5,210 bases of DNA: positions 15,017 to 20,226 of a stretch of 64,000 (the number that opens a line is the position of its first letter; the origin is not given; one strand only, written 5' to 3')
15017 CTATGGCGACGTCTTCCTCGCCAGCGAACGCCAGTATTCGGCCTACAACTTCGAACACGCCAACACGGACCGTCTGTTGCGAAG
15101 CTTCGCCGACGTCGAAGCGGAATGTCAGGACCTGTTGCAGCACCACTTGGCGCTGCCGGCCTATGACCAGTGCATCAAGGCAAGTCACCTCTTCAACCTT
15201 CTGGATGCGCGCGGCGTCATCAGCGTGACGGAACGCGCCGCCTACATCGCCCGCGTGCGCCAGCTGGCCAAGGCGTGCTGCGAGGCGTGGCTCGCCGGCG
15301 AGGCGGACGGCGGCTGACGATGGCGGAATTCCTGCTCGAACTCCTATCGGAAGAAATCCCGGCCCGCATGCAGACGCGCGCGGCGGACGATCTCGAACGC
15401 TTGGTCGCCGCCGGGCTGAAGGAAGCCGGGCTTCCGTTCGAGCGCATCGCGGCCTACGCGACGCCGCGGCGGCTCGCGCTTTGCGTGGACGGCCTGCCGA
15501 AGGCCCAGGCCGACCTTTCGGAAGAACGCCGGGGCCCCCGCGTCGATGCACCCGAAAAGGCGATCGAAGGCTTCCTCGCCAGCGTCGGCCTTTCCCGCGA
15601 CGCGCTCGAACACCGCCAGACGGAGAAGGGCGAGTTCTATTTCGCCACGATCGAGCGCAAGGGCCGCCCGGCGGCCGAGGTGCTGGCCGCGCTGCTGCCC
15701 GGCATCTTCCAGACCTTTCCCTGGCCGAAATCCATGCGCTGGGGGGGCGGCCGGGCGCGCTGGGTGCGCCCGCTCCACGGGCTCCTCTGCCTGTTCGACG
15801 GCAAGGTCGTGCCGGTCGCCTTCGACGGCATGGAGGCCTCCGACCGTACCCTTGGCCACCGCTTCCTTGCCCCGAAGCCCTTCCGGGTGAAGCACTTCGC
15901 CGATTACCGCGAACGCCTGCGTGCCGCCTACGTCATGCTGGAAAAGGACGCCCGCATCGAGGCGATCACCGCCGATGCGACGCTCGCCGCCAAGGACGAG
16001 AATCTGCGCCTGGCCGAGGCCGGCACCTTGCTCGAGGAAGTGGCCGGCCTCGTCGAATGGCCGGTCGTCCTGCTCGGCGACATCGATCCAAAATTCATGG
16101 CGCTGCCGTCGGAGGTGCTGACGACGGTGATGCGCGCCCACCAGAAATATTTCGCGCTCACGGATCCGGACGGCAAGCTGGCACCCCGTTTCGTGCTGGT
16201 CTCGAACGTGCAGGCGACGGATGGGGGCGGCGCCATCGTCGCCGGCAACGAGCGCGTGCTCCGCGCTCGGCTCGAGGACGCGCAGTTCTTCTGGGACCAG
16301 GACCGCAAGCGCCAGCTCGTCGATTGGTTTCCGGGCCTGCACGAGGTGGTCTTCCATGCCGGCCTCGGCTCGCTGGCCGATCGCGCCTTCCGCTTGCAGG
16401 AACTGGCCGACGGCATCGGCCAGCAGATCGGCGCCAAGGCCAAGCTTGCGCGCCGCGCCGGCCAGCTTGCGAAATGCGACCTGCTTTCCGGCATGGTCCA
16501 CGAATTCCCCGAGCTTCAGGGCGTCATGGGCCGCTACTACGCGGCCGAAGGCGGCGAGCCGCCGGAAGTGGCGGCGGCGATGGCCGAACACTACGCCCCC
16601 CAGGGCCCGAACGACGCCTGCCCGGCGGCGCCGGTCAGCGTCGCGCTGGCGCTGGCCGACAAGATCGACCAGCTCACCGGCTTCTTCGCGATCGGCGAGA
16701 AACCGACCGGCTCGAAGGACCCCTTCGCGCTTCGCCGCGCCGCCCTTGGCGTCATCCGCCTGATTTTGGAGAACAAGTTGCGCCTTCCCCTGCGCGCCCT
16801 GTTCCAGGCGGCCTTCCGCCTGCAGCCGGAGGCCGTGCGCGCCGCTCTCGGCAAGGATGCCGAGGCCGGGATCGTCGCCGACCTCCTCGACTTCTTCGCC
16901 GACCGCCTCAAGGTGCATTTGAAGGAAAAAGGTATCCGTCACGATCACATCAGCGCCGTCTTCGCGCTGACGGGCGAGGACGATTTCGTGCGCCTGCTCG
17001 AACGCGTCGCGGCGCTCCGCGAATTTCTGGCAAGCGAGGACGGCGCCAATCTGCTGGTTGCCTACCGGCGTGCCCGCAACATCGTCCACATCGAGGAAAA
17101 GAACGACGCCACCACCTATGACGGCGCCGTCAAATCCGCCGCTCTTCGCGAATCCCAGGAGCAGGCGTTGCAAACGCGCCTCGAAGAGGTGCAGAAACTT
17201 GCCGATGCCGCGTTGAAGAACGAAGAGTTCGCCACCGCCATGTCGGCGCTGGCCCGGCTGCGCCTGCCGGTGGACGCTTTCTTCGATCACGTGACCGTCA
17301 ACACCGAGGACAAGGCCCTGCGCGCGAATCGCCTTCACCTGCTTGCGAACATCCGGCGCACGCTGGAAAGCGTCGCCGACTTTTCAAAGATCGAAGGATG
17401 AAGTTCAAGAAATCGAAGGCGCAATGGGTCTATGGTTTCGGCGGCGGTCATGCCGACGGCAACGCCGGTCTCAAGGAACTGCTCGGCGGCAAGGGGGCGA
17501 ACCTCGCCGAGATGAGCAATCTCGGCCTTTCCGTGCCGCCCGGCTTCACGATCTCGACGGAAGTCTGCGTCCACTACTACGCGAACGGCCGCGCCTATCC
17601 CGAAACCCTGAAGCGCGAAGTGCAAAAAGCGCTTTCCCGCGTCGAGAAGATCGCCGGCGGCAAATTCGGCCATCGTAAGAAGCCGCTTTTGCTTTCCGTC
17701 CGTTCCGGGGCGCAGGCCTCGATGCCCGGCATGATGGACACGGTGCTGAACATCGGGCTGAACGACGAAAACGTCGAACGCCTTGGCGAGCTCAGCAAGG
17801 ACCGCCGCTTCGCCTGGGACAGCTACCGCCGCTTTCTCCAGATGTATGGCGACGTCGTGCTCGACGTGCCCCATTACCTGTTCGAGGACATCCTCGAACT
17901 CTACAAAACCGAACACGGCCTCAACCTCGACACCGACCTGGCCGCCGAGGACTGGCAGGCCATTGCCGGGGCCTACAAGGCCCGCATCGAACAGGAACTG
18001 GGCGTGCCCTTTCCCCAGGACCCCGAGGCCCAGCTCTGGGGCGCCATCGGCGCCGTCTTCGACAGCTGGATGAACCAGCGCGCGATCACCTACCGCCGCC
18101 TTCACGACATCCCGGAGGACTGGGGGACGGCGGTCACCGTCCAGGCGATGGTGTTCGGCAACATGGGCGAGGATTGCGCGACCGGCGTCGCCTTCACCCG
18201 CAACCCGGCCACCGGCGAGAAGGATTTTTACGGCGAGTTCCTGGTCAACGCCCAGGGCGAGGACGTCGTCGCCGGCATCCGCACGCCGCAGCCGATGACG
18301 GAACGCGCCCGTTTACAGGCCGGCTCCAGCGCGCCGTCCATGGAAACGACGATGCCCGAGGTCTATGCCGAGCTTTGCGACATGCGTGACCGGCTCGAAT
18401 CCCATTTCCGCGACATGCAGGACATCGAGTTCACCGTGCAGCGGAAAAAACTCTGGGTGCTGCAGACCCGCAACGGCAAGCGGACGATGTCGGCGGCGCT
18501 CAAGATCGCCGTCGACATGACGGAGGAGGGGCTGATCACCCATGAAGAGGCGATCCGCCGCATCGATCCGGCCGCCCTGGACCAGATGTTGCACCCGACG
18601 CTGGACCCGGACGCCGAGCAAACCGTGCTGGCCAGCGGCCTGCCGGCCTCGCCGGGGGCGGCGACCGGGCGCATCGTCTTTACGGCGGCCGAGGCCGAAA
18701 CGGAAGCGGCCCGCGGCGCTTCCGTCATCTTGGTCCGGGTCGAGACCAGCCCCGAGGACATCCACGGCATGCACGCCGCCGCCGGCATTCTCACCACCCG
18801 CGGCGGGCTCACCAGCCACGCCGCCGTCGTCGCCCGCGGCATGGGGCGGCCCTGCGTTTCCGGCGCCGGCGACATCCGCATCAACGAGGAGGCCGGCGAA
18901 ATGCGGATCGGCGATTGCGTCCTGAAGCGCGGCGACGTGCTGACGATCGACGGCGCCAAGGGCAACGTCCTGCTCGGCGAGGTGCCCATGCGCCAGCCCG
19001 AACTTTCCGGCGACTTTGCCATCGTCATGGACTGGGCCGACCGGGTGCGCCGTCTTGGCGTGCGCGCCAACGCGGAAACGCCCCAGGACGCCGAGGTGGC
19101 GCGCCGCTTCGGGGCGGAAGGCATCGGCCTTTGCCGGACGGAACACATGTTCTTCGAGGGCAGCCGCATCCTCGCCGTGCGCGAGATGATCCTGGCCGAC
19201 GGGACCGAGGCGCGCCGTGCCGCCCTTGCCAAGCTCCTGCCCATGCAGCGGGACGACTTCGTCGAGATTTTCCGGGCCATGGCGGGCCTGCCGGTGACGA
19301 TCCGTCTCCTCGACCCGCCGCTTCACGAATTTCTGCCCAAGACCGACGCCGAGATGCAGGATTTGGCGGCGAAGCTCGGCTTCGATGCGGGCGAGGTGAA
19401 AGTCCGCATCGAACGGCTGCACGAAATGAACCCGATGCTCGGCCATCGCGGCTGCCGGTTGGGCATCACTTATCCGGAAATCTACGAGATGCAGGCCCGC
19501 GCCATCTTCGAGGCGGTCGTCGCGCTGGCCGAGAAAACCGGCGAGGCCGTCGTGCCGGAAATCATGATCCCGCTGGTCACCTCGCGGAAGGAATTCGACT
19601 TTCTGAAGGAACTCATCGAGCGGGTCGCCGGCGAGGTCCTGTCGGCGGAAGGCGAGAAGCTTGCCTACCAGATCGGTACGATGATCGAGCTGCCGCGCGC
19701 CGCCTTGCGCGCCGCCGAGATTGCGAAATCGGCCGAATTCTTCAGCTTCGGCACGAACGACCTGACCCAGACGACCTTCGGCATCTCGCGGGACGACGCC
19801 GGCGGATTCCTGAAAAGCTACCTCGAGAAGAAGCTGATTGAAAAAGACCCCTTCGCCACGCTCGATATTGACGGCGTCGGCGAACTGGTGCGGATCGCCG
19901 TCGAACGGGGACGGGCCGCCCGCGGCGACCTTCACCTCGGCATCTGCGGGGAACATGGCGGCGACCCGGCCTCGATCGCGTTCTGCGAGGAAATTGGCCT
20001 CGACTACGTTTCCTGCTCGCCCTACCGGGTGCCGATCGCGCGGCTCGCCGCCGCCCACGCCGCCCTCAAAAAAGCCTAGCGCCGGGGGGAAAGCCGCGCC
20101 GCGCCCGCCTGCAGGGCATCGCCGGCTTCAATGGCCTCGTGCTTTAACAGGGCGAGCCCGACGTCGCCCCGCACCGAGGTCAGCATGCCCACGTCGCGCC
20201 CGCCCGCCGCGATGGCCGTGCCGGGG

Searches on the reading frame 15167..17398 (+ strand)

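Call 27: search_protein_families(library=pfam, proteins=[window:15167-17398:+], max_evalue=0.001)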
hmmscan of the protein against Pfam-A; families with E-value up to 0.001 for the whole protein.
window:15167-17398:+ (744 aa): 2 families
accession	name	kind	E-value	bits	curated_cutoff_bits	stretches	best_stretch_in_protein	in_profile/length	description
PF02092.22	tRNA_synt_2f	-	2.4e-196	654.2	29.2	1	55-599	1-535/536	Glycyl-tRNA synthetase beta subunit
PF05746.21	DALR_1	-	1e-09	38.9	22.3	1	630-736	2-105/117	DALR anticodon binding domain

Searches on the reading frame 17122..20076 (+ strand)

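Call 27: search_protein_families(library=pfam, proteins=[window:17122-20076:+], max_evalue=0.001)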
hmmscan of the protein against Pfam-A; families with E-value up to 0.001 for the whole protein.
window:17122-20076:+ (985 aa): 3 families
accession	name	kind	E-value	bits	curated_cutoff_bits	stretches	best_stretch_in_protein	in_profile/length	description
PF02896.24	PEP-utilizers_C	-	2.8e-82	276.6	22.8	1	631-980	6-291/293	PEP-utilising enzyme, PEP-binding domain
PF01326.24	PPDK_N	-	1.7e-58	198.9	27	2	163-469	77-326/328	Pyruvate phosphate dikinase, AMP/ATP-binding domain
PF00391.29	PEP-utilizers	-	7.6e-24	83.6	23.1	1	534-614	4-72/72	PEP-utilising enzyme, mobile domain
